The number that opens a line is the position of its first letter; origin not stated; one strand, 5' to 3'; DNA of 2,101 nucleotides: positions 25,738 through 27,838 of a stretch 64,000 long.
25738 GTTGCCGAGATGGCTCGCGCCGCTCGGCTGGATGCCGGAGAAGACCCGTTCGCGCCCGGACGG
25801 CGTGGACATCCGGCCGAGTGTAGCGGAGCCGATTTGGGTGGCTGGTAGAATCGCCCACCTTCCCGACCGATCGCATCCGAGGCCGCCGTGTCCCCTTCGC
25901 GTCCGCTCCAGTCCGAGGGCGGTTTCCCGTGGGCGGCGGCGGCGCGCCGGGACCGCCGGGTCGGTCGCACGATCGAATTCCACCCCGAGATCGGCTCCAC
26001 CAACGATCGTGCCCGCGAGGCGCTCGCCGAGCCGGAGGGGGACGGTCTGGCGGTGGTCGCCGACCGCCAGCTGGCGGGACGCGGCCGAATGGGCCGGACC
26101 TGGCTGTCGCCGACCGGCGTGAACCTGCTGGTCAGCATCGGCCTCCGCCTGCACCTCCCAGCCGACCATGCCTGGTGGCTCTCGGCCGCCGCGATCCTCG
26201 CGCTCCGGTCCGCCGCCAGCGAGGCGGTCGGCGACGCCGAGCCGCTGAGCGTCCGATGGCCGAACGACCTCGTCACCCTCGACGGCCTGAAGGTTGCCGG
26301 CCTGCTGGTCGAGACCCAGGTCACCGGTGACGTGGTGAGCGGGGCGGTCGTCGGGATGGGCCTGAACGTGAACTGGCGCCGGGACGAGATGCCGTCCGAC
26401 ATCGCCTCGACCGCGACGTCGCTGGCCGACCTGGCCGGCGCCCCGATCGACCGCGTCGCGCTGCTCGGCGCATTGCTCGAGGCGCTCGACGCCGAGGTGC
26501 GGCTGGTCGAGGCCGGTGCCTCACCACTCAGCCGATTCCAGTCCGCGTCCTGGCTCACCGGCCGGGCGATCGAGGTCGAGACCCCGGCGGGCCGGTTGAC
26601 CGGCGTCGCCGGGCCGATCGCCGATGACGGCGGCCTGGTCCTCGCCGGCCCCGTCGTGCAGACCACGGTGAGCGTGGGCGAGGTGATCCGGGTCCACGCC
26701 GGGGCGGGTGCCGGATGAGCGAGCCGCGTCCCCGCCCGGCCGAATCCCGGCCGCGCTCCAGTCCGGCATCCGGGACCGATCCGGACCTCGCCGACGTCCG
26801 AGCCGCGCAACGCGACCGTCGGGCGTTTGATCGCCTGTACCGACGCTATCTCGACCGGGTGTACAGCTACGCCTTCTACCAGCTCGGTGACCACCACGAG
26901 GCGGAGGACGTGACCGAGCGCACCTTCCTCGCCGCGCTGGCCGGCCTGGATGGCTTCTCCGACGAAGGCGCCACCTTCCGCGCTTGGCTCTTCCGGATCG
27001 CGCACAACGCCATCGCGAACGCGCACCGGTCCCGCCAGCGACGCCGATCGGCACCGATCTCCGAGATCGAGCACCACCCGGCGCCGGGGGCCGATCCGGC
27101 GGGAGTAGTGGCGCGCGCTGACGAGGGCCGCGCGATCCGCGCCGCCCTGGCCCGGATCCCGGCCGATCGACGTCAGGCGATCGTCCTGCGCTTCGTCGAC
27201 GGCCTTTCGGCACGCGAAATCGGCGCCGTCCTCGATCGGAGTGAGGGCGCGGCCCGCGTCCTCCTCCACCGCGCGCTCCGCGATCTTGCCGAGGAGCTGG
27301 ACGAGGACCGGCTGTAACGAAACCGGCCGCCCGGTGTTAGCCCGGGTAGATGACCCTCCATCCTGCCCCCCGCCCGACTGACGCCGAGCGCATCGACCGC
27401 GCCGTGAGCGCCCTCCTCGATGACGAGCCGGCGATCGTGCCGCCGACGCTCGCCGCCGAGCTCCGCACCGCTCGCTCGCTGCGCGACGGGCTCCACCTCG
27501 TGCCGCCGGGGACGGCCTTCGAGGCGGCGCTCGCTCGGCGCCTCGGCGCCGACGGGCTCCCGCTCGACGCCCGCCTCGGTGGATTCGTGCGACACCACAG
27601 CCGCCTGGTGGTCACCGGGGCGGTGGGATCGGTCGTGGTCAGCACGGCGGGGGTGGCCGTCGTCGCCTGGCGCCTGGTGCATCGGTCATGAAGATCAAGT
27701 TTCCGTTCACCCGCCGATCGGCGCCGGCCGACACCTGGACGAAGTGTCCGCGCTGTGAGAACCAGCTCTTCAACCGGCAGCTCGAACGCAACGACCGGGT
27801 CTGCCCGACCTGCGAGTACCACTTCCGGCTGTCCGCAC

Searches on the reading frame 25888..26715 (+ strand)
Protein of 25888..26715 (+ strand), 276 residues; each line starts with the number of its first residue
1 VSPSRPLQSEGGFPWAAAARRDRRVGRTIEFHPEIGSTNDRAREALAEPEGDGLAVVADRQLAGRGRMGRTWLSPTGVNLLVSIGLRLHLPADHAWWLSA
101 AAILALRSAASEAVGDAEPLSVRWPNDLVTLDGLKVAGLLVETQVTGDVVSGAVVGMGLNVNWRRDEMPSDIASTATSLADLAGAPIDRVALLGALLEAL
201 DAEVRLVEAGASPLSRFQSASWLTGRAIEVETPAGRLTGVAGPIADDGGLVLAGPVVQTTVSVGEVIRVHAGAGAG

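Call 34: search_protein_families(library=ncbifam, proteins=[window:25888-26715:+], max_evalue=0.01)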
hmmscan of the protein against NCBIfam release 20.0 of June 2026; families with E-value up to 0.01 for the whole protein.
window:25888-26715:+ (276 aa): 11 families
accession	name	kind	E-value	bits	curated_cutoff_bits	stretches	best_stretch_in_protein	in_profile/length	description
TIGR00121.1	birA_ligase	equivalog_domain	8.8e-37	126.9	83.1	1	29-266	2-232/235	biotin--[acetyl-CoA-carboxylase] ligase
NF008848.0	PRK11886.1-3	equivalog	4.1e-35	121.3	362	1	28-266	79-313/319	bifunctional biotin--[acetyl-CoA-carboxylase] ligase/biotin operon repressor BirA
NF008847.0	PRK11886.1-2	equivalog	1.5e-31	110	293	1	27-266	79-314/320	bifunctional biotin--[acetyl-CoA-carboxylase] ligase/biotin operon repressor BirA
NF006206.0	PRK08330.1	equivalog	1.2e-30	106.6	311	1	25-266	9-238/243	biotin--protein ligase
NF008849.0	PRK11886.1-4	equivalog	2.3e-24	86.1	474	1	29-261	81-309/320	bifunctional biotin--[acetyl-CoA-carboxylase] ligase/biotin operon repressor BirA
NF005405.0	PRK06955.1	equivalog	1.3e-22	80.3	312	1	43-268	53-293/300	biotin--[acetyl-CoA-carboxylase] ligase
NF008850.0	PRK11886.1-5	equivalog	3.1e-21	75.9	489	1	30-254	82-302/320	bifunctional biotin--[acetyl-CoA-carboxylase] ligase/biotin operon repressor BirA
NF004607.0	PRK05935.1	equivalog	7.8e-16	58.4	219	1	34-199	10-170/190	biotin--protein ligase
NF009862.0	PRK13325.1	equivalog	1.8e-13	50.1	761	1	32-230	87-283/592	bifunctional biotin--[acetyl-CoA-carboxylase] ligase/type III pantothenate kinase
NF008846.0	PRK11886.1-1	equivalog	4.9e-12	45.8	353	1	25-253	73-292/312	bifunctional biotin--[acetyl-CoA-carboxylase] ligase/biotin operon repressor BirA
NF006294.0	PRK08477.1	equivalog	3.3e-06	26.6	179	1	29-168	6-138/214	biotin--[acetyl-CoA-carboxylase] ligase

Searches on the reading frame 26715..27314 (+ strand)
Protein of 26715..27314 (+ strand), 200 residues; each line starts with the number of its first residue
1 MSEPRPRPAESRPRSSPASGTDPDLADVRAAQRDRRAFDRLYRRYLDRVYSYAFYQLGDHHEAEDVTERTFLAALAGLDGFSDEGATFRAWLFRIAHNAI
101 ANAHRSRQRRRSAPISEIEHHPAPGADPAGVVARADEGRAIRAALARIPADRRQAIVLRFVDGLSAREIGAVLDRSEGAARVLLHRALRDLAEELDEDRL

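Call 34: search_protein_families(library=ncbifam, proteins=[window:26715-27314:+], max_evalue=0.01)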
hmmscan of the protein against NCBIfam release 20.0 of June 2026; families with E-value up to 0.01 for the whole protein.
window:26715-27314:+ (200 aa): 86 families (the best 25 are shown)
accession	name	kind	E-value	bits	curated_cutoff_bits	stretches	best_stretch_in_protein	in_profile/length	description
TIGR02952.1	Sig70_famx2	equivalog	1.1e-35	123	206.45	1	29-194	4-169/170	ECF subfamily RNA polymerase sigma factor, BldN family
NF007230.0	PRK09648.1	subfamily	6.2e-32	110.9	209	1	28-197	18-191/195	RNA polymerase sigma factor ShbA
NF004113.0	PRK05602.1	equivalog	4.8e-30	104.7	208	1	12-198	20-204/211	RNA polymerase sigma factor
TIGR02937.1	sigma70-ECF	superfamily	1.9e-28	99.2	42.9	1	37-195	2-165/165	sigma-70 family RNA polymerase sigma factor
NF009166.1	PRK12513.1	equivalog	3.1e-26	92.3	206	1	29-197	15-188/193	RNA polymerase sigma factor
TIGR02950.1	SigM_subfam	subfamily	9.3e-25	87.3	147.95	1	39-193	3-156/159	RNA polymerase sigma factor, SigM family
NF007229.0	PRK09647.1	equivalog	8.8e-23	80.8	265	1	26-197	34-204/220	RNA polymerase sigma factor SigE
NF009176.0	PRK12524.1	equivalog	2.9e-22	79.4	264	1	28-198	18-187/196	RNA polymerase sigma factor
TIGR02983.1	SigE-fam_strep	subfamily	5e-22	78.5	141.55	1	34-198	4-161/162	SigE family RNA polymerase sigma factor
NF008888.0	PRK11922.1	equivalog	1.4e-21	77.2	204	1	15-197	10-198/231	RNA polymerase sigma factor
NF009171.0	PRK12518.1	equivalog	2.5e-21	76.4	208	1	19-195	11-184/191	RNA polymerase sigma factor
NF007223.0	PRK09641.1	equivalog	5.7e-21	75.2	209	1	31-195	13-184/187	RNA polymerase sigma factor SigW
NF007220.0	PRK09639.1-5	equivalog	1.1e-20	74.2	260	1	36-198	3-167/181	RNA polymerase sigma factor SigX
NF007227.0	PRK09645.1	subfamily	2.4e-20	73.2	202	1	30-197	7-172/177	sigma-70 family RNA polymerase sigma factor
NF007225.0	PRK09643.1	equivalog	5.7e-20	71.9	190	1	22-196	14-183/204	RNA polymerase sigma factor SigM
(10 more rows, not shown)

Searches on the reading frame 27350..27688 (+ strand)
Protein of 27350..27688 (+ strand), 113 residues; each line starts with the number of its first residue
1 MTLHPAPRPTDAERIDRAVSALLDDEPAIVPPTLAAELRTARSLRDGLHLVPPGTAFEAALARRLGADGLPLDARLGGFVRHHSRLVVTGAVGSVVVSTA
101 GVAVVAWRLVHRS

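Call 34: search_protein_families(library=ncbifam, proteins=[window:27350-27688:+], max_evalue=0.01)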
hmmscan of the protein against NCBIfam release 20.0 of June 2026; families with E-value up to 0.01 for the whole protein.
window:27350-27688:+ (113 aa): 0 families
